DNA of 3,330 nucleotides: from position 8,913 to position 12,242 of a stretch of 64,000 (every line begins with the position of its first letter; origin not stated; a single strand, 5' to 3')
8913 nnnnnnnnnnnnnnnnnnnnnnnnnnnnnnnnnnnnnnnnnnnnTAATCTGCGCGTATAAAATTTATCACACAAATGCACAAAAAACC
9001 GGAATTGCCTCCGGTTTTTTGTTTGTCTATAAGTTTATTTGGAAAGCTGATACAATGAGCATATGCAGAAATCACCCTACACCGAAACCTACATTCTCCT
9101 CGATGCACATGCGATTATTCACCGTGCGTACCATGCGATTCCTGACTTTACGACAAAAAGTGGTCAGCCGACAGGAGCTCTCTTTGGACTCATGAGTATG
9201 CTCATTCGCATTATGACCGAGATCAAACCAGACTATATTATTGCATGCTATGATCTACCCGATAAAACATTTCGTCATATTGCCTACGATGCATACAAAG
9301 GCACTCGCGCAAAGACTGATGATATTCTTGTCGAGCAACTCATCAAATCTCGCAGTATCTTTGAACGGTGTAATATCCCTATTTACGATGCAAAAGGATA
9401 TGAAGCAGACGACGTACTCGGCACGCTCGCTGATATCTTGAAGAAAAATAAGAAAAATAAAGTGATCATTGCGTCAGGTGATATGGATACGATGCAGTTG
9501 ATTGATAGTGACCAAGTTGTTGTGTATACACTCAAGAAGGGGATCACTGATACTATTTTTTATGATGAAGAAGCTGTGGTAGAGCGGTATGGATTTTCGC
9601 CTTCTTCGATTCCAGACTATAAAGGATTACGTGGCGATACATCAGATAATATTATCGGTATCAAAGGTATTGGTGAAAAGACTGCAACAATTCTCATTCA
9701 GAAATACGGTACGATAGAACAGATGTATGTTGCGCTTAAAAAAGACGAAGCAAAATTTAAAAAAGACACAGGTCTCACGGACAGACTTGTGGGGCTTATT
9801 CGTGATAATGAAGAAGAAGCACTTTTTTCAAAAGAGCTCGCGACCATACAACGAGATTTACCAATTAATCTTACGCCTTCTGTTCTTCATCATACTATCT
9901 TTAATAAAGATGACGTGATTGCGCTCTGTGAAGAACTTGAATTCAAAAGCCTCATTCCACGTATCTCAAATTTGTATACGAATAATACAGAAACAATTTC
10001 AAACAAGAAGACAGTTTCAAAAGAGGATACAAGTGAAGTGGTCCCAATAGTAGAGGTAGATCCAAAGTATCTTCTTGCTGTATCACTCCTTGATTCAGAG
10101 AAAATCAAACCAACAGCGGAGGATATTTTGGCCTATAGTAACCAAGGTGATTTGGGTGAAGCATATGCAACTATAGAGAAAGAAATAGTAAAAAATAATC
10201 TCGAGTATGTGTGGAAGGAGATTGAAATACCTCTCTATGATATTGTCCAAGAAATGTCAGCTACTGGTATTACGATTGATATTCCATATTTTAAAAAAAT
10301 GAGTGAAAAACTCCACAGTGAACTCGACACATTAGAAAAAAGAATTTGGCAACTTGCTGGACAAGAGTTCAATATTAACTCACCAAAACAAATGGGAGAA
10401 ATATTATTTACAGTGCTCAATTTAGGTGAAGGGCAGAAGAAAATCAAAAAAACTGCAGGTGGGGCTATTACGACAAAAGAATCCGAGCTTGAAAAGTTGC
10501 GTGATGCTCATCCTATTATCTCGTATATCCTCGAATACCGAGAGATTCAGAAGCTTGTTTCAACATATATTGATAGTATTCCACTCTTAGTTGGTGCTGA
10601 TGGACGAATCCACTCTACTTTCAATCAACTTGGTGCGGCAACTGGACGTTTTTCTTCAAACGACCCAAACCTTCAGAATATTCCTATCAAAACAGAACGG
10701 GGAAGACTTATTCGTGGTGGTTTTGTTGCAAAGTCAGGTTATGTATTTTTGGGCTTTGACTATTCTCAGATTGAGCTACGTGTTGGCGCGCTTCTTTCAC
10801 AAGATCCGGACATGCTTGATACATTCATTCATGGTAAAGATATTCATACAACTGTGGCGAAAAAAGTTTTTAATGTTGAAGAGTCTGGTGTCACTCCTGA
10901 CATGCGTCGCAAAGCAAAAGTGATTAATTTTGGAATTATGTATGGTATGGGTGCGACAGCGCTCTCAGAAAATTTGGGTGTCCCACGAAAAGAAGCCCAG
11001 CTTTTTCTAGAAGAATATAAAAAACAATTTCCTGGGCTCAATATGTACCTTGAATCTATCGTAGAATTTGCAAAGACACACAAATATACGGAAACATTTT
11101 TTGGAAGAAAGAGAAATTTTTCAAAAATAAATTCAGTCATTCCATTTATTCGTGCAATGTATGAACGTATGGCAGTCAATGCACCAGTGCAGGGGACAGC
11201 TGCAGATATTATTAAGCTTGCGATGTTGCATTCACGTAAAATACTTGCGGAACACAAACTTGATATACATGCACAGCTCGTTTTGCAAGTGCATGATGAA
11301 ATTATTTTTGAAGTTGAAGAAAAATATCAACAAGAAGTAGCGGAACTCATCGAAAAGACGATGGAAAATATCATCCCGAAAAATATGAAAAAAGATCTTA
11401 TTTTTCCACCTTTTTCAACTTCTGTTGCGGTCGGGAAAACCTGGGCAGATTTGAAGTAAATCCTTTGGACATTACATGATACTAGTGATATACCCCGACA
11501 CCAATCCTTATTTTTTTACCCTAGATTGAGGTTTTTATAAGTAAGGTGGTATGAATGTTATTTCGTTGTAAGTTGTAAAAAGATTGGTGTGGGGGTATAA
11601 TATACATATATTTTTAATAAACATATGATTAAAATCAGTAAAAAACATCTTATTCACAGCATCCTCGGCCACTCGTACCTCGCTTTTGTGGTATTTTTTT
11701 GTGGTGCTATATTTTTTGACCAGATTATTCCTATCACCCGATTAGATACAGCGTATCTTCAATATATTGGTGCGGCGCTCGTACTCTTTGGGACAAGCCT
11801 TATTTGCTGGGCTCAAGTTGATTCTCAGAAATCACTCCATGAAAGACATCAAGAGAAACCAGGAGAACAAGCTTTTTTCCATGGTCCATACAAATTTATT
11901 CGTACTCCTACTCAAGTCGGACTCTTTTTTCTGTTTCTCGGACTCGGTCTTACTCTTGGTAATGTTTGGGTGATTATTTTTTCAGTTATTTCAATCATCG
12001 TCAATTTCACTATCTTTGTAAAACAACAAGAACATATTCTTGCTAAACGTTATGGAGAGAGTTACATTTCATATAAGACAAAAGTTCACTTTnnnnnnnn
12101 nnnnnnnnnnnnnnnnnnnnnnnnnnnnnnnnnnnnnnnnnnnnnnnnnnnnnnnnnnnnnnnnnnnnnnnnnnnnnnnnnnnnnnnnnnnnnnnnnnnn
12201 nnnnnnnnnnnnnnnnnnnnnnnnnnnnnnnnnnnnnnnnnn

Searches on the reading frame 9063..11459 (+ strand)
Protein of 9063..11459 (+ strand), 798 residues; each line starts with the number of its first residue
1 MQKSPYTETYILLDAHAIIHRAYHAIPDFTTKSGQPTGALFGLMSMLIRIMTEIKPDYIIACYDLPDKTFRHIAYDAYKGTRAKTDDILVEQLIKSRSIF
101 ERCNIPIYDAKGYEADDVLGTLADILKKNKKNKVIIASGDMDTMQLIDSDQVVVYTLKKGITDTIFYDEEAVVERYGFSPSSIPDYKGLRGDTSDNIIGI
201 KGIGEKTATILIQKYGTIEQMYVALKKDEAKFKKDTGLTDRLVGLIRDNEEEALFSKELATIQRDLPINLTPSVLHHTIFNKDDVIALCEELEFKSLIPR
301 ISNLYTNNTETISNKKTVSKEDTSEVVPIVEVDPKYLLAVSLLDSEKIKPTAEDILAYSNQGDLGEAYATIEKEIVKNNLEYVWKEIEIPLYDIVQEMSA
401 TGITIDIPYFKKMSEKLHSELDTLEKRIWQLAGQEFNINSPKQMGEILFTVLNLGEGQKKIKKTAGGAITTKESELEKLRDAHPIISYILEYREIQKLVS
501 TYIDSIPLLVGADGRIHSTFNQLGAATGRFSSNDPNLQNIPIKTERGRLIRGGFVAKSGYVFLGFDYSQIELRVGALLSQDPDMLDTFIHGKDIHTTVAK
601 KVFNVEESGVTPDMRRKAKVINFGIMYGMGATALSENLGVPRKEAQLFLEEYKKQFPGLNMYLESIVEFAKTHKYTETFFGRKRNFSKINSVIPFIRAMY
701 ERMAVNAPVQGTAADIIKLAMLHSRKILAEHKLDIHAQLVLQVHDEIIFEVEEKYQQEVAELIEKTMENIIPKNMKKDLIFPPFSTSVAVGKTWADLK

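Call 22: find_encoding_contigs(protein=window:9063-11459:+, flank=8000, max_places=10)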
Protein window:9063-11459:+ (798 aa): 1 contig read that carries it; 1 place shown.
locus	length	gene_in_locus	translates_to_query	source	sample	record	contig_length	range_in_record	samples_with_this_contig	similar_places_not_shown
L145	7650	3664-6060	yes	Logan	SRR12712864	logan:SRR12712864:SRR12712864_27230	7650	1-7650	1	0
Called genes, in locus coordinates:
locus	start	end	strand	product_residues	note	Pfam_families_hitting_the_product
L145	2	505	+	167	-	?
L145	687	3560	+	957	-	-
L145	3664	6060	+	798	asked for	PF02739:5_3_exonuc_N, PF01367:5_3_exonuc, PF00476:DNA_pol_A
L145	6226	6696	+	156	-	PF04191:PEMT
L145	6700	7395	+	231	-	-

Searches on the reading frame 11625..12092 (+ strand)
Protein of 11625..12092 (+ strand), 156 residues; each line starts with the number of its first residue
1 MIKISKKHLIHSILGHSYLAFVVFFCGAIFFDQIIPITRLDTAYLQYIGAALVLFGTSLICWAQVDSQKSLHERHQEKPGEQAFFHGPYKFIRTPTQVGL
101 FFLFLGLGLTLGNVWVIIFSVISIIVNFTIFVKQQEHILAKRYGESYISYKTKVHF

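Call 10: search_protein_families(library=pfam, proteins=[window:11625-12092:+], max_evalue=0.01)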
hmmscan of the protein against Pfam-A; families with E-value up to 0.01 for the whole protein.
window:11625-12092:+ (156 aa): 2 families
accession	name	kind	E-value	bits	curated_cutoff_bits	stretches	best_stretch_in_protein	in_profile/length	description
PF04191.18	PEMT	-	7.5e-09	36.4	25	1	47-145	3-104/105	Phospholipid methyltransferase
PF04140.19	ICMT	-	0.00012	22.9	24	1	51-140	3-94/95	Isoprenylcysteine carboxyl methyltransferase (ICMT) family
